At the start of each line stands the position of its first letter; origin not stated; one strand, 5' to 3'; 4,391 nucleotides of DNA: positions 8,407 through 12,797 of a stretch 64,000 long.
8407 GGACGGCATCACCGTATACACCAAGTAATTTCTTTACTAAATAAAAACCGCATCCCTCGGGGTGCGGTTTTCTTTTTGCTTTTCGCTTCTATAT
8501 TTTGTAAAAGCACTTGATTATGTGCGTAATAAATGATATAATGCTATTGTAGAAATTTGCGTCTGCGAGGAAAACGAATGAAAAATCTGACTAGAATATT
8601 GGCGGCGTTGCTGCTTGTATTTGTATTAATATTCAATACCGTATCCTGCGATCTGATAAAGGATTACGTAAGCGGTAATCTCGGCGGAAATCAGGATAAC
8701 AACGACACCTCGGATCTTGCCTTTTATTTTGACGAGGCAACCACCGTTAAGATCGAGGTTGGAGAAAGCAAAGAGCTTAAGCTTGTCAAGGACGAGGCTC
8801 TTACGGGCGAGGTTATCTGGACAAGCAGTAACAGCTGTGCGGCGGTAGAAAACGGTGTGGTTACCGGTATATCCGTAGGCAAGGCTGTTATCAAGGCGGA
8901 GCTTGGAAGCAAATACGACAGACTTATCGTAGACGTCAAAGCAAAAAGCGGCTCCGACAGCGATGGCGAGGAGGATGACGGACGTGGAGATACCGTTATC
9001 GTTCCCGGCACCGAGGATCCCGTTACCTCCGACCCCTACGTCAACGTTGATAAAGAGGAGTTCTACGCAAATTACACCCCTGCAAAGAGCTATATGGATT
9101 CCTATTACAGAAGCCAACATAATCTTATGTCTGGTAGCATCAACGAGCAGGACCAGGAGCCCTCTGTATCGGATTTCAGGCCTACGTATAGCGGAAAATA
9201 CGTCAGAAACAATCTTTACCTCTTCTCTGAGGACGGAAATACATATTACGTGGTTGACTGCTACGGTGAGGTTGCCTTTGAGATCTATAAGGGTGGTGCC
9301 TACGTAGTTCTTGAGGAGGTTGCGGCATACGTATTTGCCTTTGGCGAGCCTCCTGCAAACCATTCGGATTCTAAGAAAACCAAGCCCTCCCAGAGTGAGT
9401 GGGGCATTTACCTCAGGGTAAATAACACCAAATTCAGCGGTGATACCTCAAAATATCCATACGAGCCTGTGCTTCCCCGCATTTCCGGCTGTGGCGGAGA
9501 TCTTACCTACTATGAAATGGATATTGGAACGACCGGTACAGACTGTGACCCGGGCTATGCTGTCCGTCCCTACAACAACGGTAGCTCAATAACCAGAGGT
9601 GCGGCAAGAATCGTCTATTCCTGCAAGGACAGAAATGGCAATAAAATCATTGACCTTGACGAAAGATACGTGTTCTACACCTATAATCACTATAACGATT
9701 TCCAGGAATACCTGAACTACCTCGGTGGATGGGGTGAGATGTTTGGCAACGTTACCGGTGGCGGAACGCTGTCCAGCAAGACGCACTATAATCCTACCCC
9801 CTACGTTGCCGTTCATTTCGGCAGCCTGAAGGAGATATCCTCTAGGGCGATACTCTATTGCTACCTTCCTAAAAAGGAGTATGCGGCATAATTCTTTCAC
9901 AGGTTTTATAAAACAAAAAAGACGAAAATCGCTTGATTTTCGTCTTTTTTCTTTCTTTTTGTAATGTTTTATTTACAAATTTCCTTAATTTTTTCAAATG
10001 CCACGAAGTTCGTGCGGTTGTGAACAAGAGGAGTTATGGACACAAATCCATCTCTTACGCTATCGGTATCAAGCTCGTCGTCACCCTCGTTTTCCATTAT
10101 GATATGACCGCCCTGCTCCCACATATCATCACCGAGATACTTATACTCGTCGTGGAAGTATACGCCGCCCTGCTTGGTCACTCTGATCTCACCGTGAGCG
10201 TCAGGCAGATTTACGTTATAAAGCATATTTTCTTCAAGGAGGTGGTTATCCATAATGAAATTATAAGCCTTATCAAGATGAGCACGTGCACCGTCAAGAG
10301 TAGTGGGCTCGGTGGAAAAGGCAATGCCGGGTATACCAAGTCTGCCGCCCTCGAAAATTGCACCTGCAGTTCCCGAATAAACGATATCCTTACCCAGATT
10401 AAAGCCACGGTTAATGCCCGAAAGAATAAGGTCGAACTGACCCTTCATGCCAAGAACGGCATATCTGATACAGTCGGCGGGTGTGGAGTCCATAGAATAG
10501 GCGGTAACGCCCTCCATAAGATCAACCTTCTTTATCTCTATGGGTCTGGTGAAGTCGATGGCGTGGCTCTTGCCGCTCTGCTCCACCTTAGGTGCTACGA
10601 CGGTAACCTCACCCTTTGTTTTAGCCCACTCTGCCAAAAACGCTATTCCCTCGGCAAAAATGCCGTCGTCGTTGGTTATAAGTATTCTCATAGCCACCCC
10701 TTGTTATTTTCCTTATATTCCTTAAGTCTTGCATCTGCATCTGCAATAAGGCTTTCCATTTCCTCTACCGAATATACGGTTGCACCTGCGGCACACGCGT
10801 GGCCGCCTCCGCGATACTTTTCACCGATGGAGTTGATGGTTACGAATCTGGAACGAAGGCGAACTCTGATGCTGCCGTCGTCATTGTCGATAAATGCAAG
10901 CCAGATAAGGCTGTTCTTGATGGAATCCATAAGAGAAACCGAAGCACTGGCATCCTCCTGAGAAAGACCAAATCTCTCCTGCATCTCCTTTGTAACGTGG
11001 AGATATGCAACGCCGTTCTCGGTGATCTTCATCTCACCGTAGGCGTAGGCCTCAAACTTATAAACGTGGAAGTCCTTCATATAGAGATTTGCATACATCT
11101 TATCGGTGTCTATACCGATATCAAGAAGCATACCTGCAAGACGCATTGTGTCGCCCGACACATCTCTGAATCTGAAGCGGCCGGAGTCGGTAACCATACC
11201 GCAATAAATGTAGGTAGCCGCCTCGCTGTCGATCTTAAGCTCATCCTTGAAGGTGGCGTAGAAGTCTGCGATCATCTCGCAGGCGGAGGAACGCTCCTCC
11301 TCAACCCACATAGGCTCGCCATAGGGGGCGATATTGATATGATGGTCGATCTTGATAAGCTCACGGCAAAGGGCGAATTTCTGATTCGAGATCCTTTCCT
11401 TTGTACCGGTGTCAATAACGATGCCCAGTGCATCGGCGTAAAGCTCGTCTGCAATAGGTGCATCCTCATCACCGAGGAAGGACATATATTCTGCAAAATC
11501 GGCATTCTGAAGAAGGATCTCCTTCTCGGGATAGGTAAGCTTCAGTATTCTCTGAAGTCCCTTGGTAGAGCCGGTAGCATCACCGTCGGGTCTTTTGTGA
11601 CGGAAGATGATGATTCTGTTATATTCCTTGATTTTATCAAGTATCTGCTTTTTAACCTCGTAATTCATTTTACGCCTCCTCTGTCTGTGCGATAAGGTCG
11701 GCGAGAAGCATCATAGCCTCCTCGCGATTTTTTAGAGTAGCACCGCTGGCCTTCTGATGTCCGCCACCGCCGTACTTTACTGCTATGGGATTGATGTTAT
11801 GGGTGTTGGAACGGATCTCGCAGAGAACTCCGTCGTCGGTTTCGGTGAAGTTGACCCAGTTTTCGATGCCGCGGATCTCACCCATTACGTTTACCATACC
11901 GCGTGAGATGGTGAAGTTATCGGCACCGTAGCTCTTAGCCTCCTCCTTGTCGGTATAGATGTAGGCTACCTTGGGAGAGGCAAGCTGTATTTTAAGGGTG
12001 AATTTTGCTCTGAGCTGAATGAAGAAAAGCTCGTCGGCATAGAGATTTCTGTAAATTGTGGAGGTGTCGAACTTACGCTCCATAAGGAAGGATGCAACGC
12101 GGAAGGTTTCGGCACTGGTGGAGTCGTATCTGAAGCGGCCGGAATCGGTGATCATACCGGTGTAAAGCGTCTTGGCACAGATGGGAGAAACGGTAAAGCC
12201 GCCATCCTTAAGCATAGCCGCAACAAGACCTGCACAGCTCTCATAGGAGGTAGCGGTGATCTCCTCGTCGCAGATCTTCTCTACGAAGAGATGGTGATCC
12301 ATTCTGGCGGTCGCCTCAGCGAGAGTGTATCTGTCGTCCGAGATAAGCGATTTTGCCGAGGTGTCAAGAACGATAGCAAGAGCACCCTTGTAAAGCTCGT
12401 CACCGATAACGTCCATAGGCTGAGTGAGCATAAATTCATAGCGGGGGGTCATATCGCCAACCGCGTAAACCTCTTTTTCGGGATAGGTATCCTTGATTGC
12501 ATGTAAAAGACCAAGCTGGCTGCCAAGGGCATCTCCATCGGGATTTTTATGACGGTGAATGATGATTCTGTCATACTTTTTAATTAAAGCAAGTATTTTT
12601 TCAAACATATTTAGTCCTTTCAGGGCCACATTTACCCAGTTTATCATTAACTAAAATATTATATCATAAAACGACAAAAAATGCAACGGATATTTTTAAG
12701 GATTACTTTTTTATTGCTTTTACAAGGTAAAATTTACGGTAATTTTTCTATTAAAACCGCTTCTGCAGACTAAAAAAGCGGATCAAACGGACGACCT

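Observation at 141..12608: Candidate extracellular nucleic-acid foraging locus: SNase, barnase-type RNase and multi-OB surface lipoproteins next to an ABC importer and SurE plus two NrnA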

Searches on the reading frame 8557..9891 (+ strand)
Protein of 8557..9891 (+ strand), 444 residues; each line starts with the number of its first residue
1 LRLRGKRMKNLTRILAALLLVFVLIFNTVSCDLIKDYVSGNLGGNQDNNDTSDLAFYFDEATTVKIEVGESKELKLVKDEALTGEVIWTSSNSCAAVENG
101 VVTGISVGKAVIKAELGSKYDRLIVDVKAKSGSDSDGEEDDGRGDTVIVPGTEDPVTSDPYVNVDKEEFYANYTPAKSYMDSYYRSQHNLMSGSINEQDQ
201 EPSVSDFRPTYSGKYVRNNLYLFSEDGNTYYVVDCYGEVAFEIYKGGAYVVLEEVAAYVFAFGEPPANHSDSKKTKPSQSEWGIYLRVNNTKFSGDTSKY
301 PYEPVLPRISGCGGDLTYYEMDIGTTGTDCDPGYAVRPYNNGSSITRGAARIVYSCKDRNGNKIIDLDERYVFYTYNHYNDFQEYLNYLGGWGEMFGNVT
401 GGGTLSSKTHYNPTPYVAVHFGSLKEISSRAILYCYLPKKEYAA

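Call 4: search_protein_families(library=pfam, proteins=[window:8557-9891:+], max_evalue=0.01)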
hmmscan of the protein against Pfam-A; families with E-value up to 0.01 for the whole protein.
window:8557-9891:+ (444 aa): 2 families
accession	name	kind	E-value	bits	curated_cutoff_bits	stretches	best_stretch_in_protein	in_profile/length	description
PF00545.25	Ribonuclease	-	0.0012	19.8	24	1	303-384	43-96/98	ribonuclease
PF22359.2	Big-like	-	0.0017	19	27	1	98-129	17-48/48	Bacterial Ig-like domain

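Call 5: search_protein_families(library=ncbifam, proteins=[window:8557-9891:+], max_evalue=0.01)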
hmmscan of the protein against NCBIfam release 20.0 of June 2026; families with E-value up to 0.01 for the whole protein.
window:8557-9891:+ (444 aa): 0 families

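Call 32: search_solved_structures(query=window:8575-9891:+, max_evalue=1, show_alignments=3)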
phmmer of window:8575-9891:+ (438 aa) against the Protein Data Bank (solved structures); distinct sequences matched with E-value up to 1: 2.
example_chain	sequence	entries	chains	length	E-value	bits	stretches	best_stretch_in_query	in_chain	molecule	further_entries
3imh_A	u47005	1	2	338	0.64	12.5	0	197-263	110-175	Galactose-1-epimerase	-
1yb2_A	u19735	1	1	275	0.79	12.2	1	197-239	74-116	hypothetical protein Ta0852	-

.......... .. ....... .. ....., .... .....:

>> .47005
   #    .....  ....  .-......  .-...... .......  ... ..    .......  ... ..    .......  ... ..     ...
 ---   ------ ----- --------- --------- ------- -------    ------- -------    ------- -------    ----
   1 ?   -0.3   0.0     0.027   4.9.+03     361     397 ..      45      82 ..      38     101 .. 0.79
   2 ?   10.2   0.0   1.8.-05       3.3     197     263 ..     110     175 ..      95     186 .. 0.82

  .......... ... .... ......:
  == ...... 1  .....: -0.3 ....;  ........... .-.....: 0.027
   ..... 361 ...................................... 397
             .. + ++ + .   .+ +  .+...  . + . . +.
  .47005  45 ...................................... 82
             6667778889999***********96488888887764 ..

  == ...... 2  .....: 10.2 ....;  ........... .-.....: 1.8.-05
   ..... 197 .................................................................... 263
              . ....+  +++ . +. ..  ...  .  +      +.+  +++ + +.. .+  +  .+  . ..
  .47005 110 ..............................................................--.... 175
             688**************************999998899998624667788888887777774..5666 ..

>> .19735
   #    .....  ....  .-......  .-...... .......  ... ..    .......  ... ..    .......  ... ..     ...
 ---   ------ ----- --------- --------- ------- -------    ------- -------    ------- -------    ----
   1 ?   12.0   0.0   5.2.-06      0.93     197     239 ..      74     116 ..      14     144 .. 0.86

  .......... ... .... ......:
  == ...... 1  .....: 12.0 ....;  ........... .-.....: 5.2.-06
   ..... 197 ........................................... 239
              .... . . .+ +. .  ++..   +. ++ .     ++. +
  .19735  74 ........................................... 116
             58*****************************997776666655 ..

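Call 40: search_solved_structures(query=A3, max_evalue=1, show_alignments=2)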
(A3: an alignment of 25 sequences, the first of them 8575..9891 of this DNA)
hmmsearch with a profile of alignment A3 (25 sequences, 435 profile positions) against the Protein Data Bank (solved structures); distinct sequences matched with E-value up to 1: 0.

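Call 42: search_protein_families(library=pfam, alignment_id=A3, max_evalue=0.01)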
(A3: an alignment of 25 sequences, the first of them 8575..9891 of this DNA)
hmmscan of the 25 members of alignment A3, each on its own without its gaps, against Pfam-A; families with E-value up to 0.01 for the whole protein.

A. member 1, window:8575-9891:+ (438 aa): 2 families
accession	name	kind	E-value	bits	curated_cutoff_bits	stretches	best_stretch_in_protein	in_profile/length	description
PF00545.25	Ribonuclease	-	0.0011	19.8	24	1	297-378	43-96/98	ribonuclease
PF22359.2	Big-like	-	0.0016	19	27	1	92-123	17-48/48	Bacterial Ig-like domain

B. families by the number of members that match (of 25 scanned): 10 families
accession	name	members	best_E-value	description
PF00545.25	Ribonuclease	18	0.00043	ribonuclease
PF02368.24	Big_2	9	1.3e-08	Bacterial Ig-like domain (group 2)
PF22359.2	Big-like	6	1.1e-05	Bacterial Ig-like domain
PF25354.1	Ig_NUP210_16th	1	0.00016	NUP210-like, Ig-like domain 16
PF02563.21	Poly_export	1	0.00071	Polysaccharide biosynthesis/export protein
PF04886.17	PT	1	0.0022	PT disordered repeat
PF01336.31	tRNA_anti-codon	1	0.0029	OB-fold nucleic acid binding domain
PF21461.3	HL_N-beta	1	0.0051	Hyaluronate lyase, N-terminal beta-sheet domain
PF18914.6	DUF5666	1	0.0076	Domain of unknown function (DUF5666)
PF13786.12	DUF4179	1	0.0092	Domain of unknown function (DUF4179)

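Call 44: find_homologous_proteins(query=window:8575-9891:+)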
Query window:8575-9891:+ (438 aa): 2873 proteins with E <= 0.001 among 8000 candidates; the best 120 are listed.
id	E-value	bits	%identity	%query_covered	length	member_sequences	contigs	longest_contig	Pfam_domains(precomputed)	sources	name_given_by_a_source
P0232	1.0e-213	729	71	100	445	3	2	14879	PF02368.25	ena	-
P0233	1.0e-210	719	71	100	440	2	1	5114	-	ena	-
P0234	1.3e-208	712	72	100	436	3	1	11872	-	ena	-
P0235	2.8e-205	701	67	100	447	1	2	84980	-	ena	-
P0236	6.2e-205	700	73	95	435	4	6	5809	-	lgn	-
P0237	8.0e-205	699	73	77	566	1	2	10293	-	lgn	-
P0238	3.4e-202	691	81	68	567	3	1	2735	-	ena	-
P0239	8.4e-201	686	81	68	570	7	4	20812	-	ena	-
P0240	1.0e-200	686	68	100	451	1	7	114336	PF22359.3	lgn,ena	-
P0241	1.5e-198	679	80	68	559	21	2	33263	-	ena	-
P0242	2.6e-198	678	80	69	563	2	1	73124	-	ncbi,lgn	-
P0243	1.2e-197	676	79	69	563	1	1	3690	-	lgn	-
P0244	5.0e-195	667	79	68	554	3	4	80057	-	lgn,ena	-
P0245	1.2e-194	666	75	73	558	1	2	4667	-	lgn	-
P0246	2.6e-194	665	78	68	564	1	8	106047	-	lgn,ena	-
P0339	2.6e-146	507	74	64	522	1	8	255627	PF01336.32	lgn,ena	-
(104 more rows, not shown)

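Call 58: predict_structure(alignment_id=A4)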
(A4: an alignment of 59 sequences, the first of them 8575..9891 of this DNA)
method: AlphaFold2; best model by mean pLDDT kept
length: 438 residues; sequences in the alignment: 59
mean_pLDDT: 74.7   pTM: 0.64
mean pLDDT of the five models: 74.7, 67.5, 65.2, 64.1, 58.1
residues with pLDDT >= 90: 105; 70-90: 190; 50-70: 78; < 50: 65
segments of 3 or more residues with pLDDT < 50: 25-46, 127-135, 301-307, 322-324, 391-397, 420-432, 435-438
pLDDT, mean of each block of 10 residues (from residue 1): 77 87 50 35 53 85 90 86 74 86 79 82 58 50 73 96 96 96 96 81 84 85 89 89 94 92 89 94 75 62 47 76 53 85 78 73 80 72 76 49 59 73 32 45
secondary structure, 60 per line:
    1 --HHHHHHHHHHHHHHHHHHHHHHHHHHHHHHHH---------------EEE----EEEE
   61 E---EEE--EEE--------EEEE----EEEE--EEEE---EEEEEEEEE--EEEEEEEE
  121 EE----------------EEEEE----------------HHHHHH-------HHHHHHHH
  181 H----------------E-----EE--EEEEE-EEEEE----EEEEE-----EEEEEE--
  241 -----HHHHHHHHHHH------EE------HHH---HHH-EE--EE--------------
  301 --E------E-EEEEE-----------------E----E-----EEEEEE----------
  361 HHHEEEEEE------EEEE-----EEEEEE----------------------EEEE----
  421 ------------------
elements in order: H3-34 E50-52 E57-61 E65-67 E70-72 E81-84 E89-92 E95-98 E102-110 E113-122 E139-143 H160-165 H173-181 E208-212 E214-218 E223-227 E233-238 H246-256 E312-316 E345-350 E364-369 E376-379 E385-390 E413-416

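Call 61: fold_search(model_id=the predicted structure, library=pdb)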
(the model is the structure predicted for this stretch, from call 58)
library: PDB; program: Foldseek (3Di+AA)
matches with E <= 10: 1282; with E <= 0.001: 7
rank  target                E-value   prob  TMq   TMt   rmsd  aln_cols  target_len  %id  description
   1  7quz_DDD              8.3e-05  1.00  0.16  0.36   2.0        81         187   30  Crystal structure of the SeMet octameric C-terminal Big_2-CBM56 domains from Paenibacillus illinoisensis (Bacillus c (released 2023-02-01)
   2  7quz_AAA              1.1e-04  1.00  0.16  0.37   1.8        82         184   29  Crystal structure of the SeMet octameric C-terminal Big_2-CBM56 domains from Paenibacillus illinoisensis (Bacillus c (released 2023-02-01)
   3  7r3t_B                1.3e-04  1.00  0.16  0.36   2.6        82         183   29  Crystal structure of the Dimeric C-terminal Big_2-CBM56 domains from Paenibacillus illinoisensis (Bacillus circulans I (released 2023-02-22)
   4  8f2m_D                2.0e-04  1.00  0.16  0.16   4.0        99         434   12  Phi-29 scaffolding protein bound to intermediate-state MCP (released 2023-11-15)
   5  7quz_BBB              2.2e-04  1.00  0.16  0.37   2.0        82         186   28  Crystal structure of the SeMet octameric C-terminal Big_2-CBM56 domains from Paenibacillus illinoisensis (Bacillus c (released 2023-02-01)
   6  8f2n_E                6.7e-04  1.00  0.16  0.16   3.9        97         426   12  Phi-29 partially-expanded fiberless prohead (released 2023-11-15)
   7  7z4f_G                8.5e-04  1.00  0.15  0.07   2.8        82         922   22  Tail of phage SU10 genome release intermediate (released 2022-08-17)
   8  8f2o_l                1.0e-03  1.00  0.16  0.16   3.8       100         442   12  Phi-29 expanded, DNA-packaged fiberless prohead (released 2023-11-15)
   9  8f2n_AK               1.0e-03  1.00  0.16  0.16   4.0        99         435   12  Phi-29 partially-expanded fiberless prohead (released 2023-11-15)
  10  8f2o_A                1.1e-03  1.00  0.16  0.16   3.7       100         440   12  Phi-29 expanded, DNA-packaged fiberless prohead (released 2023-11-15)
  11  7r5k_10               1.4e-03  1.00  0.16  0.04   2.5        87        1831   16  Human nuclear pore complex (constricted) (released 2022-06-22)
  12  8gyr_B                1.5e-03  1.00  0.16  0.37   2.7        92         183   22  Crystal structure of a variable region segment of Leptospira host-interacting outer surface protein, LigA (released 2023-06-28)
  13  8zdh_B                1.5e-03  1.00  0.15  0.17   3.4        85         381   25  Cryo-EM structure of Mycobacteriophage Douge genome-packed capsid (gp8 and gp113) (released 2025-06-25)
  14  2mog_MODEL_1_A        1.7e-03  1.00  0.14  0.53   4.5        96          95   28  Solution structure of the terminal Ig-like domain from Leptospira interrogans LigB (released 2014-08-13)
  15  7z47_G                2.0e-03  1.00  0.15  0.07   3.0        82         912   22  Tail of bacteriophage SU10 (released 2022-08-10)
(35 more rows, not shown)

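Call 76: search_protein_families(library=pfam, proteins=[P0339], max_evalue=0.0001)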
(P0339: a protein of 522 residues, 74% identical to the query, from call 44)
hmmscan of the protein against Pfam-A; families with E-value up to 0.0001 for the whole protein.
P0339 (522 aa): 1 family
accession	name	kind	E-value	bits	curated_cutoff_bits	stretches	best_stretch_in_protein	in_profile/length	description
PF01336.31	tRNA_anti-codon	-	7.6e-06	26.2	27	1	152-215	3-67/75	OB-fold nucleic acid binding domain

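Call 92: search_solved_structures(query=A4, max_evalue=10, show_alignments=0)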
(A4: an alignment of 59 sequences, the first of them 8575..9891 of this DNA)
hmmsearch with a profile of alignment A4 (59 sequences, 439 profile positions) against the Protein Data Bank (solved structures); distinct sequences matched with E-value up to 10: 3.
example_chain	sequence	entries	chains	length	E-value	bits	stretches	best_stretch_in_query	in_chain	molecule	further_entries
7x30_P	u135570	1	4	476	0.18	13.7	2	36-138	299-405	Hoc-like protein ORF90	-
5jxx_A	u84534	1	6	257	0.29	13.1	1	240-270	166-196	Acyl-[acyl-carrier-protein]--UDP-N-acetylglucosamine O-acyltransferase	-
1z8y_B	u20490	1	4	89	1.5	10.7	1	50-124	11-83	Spike glycoprotein E1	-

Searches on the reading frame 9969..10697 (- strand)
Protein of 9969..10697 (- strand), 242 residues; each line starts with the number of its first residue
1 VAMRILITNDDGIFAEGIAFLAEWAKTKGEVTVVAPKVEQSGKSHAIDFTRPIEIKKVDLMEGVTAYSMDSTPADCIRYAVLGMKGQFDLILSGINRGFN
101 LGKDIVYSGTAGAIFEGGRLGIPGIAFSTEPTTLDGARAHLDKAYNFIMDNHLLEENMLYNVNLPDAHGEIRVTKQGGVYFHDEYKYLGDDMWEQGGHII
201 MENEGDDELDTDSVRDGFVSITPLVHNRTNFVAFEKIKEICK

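Call 4: search_protein_families(library=pfam, proteins=[window:9969-10697:-], max_evalue=0.01)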
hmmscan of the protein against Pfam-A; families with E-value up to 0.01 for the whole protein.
window:9969-10697:- (242 aa): 1 family
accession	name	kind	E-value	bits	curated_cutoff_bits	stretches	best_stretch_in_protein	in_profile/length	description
PF01975.23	SurE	-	6e-48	163.6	22.1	1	5-178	1-184/189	Survival protein SurE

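Call 5: search_protein_families(library=ncbifam, proteins=[window:9969-10697:-], max_evalue=0.01)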
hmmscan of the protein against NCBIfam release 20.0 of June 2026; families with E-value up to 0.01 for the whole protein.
window:9969-10697:- (242 aa): 13 families
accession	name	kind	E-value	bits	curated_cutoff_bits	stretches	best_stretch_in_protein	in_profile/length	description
NF001492.0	PRK00346.2-2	equivalog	4.8e-51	173.4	271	1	3-239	4-254/261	5'/3'-nucleotidase SurE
NF010545.0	PRK13935.1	equivalog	1.6e-49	168.5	365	1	3-240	1-248/254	stationary phase survival protein SurE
NF001490.0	PRK00346.1-4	equivalog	1.8e-49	168.2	233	1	3-241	1-251/254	5'/3'-nucleotidase SurE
NF010543.0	PRK13933.1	equivalog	5.1e-48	163.8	280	1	3-240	1-250/253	stationary phase survival protein SurE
NF001489.0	PRK00346.1-3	equivalog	1.3e-46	159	295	1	3-240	1-244/250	5'/3'-nucleotidase SurE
NF001493.0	PRK00346.2-3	equivalog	6.6e-46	157.1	230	1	2-181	4-197/269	5'/3'-nucleotidase SurE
TIGR00087.1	surE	equivalog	7.9e-44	149.9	135.1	1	3-225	1-248/252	5'/3'-nucleotidase SurE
NF001491.0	PRK00346.2-1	equivalog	6.4e-42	143.6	290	1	1-240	1-261/266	5'/3'-nucleotidase SurE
NF001494.0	PRK00346.2-4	equivalog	1.2e-38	133.1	313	1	4-240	3-256/259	5'/3'-nucleotidase SurE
NF010542.0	PRK13932.1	equivalog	1.1e-34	119.9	436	1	4-238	11-255/261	stationary phase survival protein SurE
NF010541.0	PRK13931.1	equivalog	2.7e-33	115.4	422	1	3-239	1-258/261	5'/3'-nucleotidase SurE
NF001488.0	PRK00346.1-1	equivalog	1.2e-32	113.2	396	1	3-239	1-242/253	5'/3'-nucleotidase SurE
NF010544.0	PRK13934.1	equivalog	3.7e-31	108.2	325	1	3-132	1-130/266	stationary phase survival protein SurE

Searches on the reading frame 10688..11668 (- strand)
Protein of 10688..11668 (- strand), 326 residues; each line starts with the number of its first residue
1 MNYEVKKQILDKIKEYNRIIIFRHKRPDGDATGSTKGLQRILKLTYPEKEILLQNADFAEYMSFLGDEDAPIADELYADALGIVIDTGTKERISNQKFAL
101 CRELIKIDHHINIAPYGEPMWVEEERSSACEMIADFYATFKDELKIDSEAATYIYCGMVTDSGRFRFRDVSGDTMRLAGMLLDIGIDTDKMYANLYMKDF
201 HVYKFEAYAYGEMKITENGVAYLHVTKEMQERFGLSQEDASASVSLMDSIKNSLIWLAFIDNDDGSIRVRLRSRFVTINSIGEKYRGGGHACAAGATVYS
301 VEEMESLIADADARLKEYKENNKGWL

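Call 4: search_protein_families(library=pfam, proteins=[window:10688-11668:-], max_evalue=0.01)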
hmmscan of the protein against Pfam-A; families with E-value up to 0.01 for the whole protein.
window:10688-11668:- (326 aa): 2 families
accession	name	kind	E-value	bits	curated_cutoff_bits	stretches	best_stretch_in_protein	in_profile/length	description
PF01368.27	DHH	-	1.7e-15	57.9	28.1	1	18-158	1-125/125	DHH family, N-terminal domain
PF02272.25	DHHA1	-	2.3e-12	47.7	25.9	1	225-317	9-102/102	DHHA1 domain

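Call 5: search_protein_families(library=ncbifam, proteins=[window:10688-11668:-], max_evalue=0.01)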
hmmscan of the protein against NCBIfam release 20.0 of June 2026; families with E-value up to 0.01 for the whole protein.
window:10688-11668:- (326 aa): 2 families
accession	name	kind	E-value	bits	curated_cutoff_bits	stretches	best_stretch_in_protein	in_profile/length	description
NF053633.1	OlncasPapPhNrnA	equivalog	3.4e-70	236.5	350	1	5-315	5-315/317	bifunctional oligoribonuclease/PAP phosphatase NrnA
NF011110.0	PRK14538.1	equivalog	6.6e-14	51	707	1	79-309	446-672/838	putative bifunctional signaling protein/50S ribosomal protein L9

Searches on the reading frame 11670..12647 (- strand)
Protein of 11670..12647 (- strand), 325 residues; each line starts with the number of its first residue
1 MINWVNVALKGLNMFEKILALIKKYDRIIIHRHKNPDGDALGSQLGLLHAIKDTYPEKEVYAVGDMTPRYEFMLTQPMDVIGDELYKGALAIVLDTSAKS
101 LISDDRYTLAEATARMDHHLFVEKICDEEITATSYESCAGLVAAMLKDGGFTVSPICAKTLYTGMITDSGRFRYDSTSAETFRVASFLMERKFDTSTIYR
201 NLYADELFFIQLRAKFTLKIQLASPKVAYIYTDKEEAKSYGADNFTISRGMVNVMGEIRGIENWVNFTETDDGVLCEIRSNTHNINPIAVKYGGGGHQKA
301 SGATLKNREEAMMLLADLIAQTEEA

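Call 4: search_protein_families(library=pfam, proteins=[window:11670-12647:-], max_evalue=0.01)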
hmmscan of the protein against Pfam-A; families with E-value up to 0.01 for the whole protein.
window:11670-12647:- (325 aa): 2 families
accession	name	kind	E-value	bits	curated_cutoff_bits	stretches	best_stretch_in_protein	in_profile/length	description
PF01368.27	DHH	-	1.9e-12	48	28.1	1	27-165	1-125/125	DHH family, N-terminal domain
PF02272.25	DHHA1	-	9.7e-08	32.8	25.9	1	247-319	17-97/102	DHHA1 domain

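Call 5: search_protein_families(library=ncbifam, proteins=[window:11670-12647:-], max_evalue=0.01)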
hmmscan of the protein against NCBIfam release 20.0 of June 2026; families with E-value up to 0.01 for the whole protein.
window:11670-12647:- (325 aa): 5 families
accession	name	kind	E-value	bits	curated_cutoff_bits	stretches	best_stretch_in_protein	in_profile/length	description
NF053633.1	OlncasPapPhNrnA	equivalog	4e-67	226.4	350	1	15-321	6-314/317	bifunctional oligoribonuclease/PAP phosphatase NrnA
NF011110.0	PRK14538.1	equivalog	8.8e-09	34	707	1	18-307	360-664/838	putative bifunctional signaling protein/50S ribosomal protein L9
NF003877.0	PRK05427.1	equivalog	5.4e-06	26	283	1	28-188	4-168/308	manganese-dependent inorganic pyrophosphatase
NF041569.1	A-tRNAntase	equivalog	8.2e-06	24.3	1440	1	136-308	117-288/880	A-adding tRNA nucleotidyltransferase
NF011448.0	PRK14869.2-4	equivalog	0.0067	14.8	562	0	29-76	12-60/563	putative manganese-dependent inorganic diphosphatase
